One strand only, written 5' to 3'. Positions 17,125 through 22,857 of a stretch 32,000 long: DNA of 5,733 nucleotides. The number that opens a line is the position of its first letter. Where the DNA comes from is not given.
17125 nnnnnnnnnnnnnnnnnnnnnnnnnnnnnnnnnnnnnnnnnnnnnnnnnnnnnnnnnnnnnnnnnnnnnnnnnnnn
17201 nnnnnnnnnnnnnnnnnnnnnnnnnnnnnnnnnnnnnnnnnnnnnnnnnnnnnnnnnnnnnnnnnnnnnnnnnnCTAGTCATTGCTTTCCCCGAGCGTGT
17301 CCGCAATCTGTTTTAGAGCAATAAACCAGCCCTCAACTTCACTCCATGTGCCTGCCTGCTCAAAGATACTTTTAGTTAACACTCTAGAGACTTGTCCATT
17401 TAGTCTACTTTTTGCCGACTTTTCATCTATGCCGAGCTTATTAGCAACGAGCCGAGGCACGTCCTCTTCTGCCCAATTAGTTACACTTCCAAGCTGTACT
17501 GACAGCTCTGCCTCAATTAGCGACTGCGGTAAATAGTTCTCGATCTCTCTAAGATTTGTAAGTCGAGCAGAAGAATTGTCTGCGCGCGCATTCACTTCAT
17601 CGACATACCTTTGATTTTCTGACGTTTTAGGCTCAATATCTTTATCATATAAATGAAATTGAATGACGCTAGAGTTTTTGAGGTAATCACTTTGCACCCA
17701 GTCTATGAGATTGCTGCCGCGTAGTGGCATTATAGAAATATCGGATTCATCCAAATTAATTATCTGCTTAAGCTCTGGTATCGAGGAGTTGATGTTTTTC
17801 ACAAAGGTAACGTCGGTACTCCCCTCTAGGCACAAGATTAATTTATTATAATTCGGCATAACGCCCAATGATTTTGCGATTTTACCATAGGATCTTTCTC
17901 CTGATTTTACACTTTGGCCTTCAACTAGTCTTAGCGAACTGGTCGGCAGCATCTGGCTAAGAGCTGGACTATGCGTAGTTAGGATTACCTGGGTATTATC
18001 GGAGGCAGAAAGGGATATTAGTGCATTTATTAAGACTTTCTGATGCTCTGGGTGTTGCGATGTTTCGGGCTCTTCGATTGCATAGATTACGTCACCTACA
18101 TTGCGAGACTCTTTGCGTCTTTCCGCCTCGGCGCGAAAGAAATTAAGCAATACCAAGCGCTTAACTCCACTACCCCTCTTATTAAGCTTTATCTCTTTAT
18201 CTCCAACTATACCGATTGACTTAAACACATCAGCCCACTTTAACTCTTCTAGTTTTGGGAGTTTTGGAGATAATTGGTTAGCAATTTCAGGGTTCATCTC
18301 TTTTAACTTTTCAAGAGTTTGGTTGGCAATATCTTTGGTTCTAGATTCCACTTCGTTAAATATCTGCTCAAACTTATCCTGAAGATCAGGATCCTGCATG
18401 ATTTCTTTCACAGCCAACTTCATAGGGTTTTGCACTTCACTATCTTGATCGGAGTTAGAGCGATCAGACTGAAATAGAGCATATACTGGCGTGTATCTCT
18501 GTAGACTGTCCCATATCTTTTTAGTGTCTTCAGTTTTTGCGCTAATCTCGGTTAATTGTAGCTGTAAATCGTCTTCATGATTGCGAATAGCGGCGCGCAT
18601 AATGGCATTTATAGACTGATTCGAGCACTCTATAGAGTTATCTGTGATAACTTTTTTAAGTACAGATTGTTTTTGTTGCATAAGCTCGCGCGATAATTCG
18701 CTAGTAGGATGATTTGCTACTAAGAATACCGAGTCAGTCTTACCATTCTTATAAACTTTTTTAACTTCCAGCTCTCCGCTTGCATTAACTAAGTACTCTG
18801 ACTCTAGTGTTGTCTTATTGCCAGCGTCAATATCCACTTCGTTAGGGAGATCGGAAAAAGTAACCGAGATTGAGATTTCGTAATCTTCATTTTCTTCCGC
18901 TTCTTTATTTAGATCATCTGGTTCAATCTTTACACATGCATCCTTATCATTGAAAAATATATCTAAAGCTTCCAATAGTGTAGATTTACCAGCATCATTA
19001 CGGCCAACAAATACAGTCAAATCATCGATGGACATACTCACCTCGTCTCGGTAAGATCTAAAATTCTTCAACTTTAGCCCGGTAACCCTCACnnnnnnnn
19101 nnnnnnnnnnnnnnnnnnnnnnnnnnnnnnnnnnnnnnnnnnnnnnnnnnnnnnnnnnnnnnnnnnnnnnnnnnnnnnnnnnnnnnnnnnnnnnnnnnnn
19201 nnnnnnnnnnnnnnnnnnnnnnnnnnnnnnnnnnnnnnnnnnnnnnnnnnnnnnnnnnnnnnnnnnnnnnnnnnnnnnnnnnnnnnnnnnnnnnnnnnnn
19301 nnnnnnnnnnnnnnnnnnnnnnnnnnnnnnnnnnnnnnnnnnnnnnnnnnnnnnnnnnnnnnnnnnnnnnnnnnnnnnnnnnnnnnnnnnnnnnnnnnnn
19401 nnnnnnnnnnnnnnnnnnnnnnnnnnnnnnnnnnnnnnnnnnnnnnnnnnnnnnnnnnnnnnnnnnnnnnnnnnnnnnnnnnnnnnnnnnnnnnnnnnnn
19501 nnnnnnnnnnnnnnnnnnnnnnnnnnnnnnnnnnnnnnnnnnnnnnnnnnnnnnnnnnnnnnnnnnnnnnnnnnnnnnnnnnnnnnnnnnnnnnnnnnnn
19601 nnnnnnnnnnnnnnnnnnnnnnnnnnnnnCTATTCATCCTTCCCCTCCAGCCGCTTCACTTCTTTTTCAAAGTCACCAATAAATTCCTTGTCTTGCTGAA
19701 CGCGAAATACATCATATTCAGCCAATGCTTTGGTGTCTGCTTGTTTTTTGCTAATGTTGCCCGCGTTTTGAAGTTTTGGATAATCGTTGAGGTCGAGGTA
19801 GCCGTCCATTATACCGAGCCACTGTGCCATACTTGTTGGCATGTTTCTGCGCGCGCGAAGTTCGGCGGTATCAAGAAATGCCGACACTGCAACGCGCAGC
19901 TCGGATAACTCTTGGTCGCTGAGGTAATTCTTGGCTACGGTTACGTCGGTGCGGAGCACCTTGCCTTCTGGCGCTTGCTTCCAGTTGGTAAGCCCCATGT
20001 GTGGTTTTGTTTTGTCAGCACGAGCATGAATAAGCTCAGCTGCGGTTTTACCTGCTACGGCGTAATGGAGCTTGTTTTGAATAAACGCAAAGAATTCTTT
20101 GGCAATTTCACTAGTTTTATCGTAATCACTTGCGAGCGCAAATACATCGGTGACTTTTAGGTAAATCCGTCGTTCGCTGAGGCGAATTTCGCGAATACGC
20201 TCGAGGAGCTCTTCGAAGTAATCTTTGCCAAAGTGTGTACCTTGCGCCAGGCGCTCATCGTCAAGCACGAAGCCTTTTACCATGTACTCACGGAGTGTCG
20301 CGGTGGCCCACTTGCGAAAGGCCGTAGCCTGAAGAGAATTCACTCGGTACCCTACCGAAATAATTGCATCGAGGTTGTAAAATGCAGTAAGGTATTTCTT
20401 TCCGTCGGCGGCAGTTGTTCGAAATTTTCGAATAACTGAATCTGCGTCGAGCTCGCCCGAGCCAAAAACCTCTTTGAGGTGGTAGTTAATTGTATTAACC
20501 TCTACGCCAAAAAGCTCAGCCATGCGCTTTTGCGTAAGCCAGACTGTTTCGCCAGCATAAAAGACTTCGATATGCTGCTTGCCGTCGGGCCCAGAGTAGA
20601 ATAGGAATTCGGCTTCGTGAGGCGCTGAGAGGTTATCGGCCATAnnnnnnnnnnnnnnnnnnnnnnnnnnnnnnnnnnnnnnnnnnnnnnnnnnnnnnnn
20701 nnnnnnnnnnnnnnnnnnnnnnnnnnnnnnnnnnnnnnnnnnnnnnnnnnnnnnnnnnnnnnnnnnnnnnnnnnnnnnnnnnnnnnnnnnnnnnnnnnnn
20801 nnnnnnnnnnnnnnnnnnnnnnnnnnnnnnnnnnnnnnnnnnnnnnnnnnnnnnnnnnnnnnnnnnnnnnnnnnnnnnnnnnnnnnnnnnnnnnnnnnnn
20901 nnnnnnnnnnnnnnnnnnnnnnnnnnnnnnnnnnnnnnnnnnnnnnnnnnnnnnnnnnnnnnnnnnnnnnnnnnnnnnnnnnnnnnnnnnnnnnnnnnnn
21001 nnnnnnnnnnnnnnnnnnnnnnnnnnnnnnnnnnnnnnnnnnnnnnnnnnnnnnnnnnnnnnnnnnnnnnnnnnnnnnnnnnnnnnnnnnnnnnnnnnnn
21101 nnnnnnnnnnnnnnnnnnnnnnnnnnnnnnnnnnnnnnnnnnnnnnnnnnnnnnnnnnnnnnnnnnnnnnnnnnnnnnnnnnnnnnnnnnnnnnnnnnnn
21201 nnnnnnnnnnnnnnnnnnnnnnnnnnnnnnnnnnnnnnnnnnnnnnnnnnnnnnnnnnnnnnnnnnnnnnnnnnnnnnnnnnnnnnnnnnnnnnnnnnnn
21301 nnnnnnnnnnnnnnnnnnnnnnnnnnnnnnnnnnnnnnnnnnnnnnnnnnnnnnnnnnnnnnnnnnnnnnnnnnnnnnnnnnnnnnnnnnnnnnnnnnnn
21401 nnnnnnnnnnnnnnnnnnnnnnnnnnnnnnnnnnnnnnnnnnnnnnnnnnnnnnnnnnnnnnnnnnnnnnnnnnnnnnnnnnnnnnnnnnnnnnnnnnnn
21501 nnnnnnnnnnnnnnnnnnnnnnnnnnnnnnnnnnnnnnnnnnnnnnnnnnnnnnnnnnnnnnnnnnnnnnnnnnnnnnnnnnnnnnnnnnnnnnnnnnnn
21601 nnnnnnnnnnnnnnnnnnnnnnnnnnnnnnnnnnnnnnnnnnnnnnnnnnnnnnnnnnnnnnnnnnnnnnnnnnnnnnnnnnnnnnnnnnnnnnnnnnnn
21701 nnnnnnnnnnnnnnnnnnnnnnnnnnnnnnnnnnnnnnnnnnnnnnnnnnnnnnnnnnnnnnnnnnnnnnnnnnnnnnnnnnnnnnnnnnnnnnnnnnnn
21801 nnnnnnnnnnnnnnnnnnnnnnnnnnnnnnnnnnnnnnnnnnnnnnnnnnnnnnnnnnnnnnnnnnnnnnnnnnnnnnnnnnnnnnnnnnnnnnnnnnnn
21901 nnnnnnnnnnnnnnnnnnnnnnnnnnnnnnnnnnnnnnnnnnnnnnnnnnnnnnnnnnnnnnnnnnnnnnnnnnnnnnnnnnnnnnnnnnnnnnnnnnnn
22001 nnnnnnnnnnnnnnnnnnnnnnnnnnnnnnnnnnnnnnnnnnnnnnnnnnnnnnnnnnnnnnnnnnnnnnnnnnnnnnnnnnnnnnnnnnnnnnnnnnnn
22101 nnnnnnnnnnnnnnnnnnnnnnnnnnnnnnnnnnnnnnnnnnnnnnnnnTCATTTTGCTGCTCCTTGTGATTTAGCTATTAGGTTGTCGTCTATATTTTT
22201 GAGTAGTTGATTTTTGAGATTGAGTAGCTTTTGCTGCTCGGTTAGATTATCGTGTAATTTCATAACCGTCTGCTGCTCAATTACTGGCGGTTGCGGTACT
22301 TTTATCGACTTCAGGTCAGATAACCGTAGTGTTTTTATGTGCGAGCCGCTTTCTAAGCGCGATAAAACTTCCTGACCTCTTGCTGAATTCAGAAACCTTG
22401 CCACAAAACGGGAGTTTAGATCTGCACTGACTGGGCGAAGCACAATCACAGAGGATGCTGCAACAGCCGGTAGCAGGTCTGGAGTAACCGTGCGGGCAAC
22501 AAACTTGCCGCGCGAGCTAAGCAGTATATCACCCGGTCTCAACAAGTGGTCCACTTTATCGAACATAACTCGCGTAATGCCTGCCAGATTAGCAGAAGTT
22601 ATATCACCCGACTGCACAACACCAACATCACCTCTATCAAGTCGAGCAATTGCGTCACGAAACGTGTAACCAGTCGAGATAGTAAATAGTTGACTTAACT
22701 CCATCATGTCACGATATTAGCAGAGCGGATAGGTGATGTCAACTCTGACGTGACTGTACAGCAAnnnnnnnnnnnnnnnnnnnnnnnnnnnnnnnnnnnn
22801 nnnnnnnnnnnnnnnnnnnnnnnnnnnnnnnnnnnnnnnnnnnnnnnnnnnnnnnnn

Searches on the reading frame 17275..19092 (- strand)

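Call 8: search_protein_families(library=pfam, proteins=[window:17275-19092:-], max_evalue=0.001)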
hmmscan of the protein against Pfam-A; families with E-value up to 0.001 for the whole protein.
window:17275-19092:- (605 aa): 8 families
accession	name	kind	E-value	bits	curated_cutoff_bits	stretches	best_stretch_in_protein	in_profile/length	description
PF13175.12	AAA_15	-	4.4e-84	283.7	32.1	1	1-377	1-372/374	AAA ATPase domain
PF13304.12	AAA_21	-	7.2e-15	56.3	27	1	25-378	1-302/304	AAA domain, putative AbiEii toxin, Type IV TA system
PF11398.14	DUF2813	-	1.2e-10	41.7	21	1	9-87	9-88/372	Protein of unknown function (DUF2813)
PF13476.12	AAA_23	-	4.7e-08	34.3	27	1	6-248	2-200/201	AAA domain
PF02463.25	SMC_N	-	1.6e-05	24.9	40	1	3-96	2-107/220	RecF/RecN/SMC N terminal domain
PF13514.12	AAA_27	-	3e-05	24.1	22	1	1-44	1-47/206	AAA domain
PF13555.12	AAA_29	-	8.8e-05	22.6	27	1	5-44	3-43/61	P-loop containing region of AAA domain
PF00005.33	ABC_tran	-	0.00017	22.6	25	1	23-84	11-72/137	ABC transporter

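Call 76: search_protein_families(library=padloc, proteins=[window:17275-19092:-], max_evalue=0.001)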
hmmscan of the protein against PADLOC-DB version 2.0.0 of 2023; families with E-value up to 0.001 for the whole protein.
window:17275-19092:- (605 aa): 120 families (the best 25 are shown)
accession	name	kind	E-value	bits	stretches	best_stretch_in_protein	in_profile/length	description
PDLC02979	AriA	-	9.7e-73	244.1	1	1-377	1-371/373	-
PDLC02358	Old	-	4.8e-27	93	1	1-380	2-330/578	Old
PDLC00096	GajA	-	1.5e-22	78.1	2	3-148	3-150/630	AAA ATPase domain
PDLC00070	GajA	-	2.6e-21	73.9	2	214-394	164-352/596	AAA ATPase domain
PDLC00071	GajA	-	3.3e-21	73.7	1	1-390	1-333/588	AAA ATPase domain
PDLC00090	GajA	-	3.5e-20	70.3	2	1-82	1-87/659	AAA ATPase domain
PDLC00086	GajA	-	4.9e-19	66.6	2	1-88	1-92/600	AAA ATPase domain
PDLC00061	GajA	-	7.2e-19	65.7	2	336-498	322-493/652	AAA ATPase domain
PDLC00069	GajA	-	8e-19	65.5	1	2-380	2-382/687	AAA ATPase domain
PDLC04178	HEC-01A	-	1e-18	65.6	2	338-391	292-345/399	-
PDLC02914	ATPase-Toprim_I-B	-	1.9e-18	64.9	2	307-437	184-307/443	-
PDLC04168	GajA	-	2.9e-18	63.9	2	298-595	249-536/570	-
PDLC00066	GajA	-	3.1e-18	63.7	2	236-459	188-409/567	AAA ATPase domain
PDLC00062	GajA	-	5.6e-18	62.7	2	299-393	266-358/639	AAA ATPase domain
PDLC00091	GajA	-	1.3e-17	61.9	2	3-85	3-89/627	AAA ATPase domain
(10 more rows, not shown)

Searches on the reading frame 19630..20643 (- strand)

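Call 8: search_protein_families(library=pfam, proteins=[window:19630-20643:-], max_evalue=0.001)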
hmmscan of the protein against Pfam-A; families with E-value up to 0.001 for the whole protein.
window:19630-20643:- (337 aa): 1 family
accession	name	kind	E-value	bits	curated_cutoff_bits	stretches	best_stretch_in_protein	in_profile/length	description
PF13310.11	Virulence_RhuM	-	1.1e-103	346.4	33.7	1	69-319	1-250/252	Virulence protein RhuM family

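Call 76: search_protein_families(library=padloc, proteins=[window:19630-20643:-], max_evalue=0.001)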
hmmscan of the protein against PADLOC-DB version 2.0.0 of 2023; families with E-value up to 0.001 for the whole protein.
window:19630-20643:- (337 aa): 39 families (the best 25 are shown)
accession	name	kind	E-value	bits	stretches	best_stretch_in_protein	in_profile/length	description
PDLC04871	PDC-S05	-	9.8e-143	474.4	1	5-334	125-458/468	-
PDLC04851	PDC-S05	-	1.3e-140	466.3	1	7-334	6-336/342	-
PDLC04868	PDC-S05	-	2.2e-136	452.3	1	9-335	4-332/335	-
PDLC04853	PDC-S05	-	6.4e-133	441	1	9-334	4-327/336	-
PDLC04852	PDC-S05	-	1.1e-125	417.1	1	1-333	1-333/346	-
PDLC04843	PDC-S05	-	1.6e-107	357.5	1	10-335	5-325/330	-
PDLC04864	PDC-S05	-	8.4e-96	318.5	1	66-334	2-268/277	-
PDLC04870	PDC-S05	-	1.2e-90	300.6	1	9-211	7-209/214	-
PDLC04876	PDC-S05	-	2e-71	237.3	1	9-170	6-170/174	-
PDLC04858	PDC-S05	-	2.6e-50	167.8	1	10-136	4-130/138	-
PDLC04965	PDC-S23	-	8.3e-48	161.4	1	11-180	5-173/327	-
PDLC04854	PDC-S05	-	2.9e-47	159.1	1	12-174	5-166/212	-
PDLC04872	PDC-S05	-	1.5e-46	155.9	1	11-138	5-135/152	-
PDLC04964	PDC-S23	-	1.4e-45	154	1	13-180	6-172/331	-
PDLC04874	PDC-S05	-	9e-44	146.9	1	20-135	13-128/165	-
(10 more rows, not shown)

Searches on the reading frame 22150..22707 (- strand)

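Call 8: search_protein_families(library=pfam, proteins=[window:22150-22707:-], max_evalue=0.001)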
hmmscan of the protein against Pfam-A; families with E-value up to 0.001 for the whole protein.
window:22150-22707:- (185 aa): 1 family
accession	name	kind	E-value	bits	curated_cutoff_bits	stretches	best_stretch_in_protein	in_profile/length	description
PF01420.25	Methylase_S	-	1.7e-11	45.1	22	1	2-169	7-166/168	Type I restriction modification DNA specificity domain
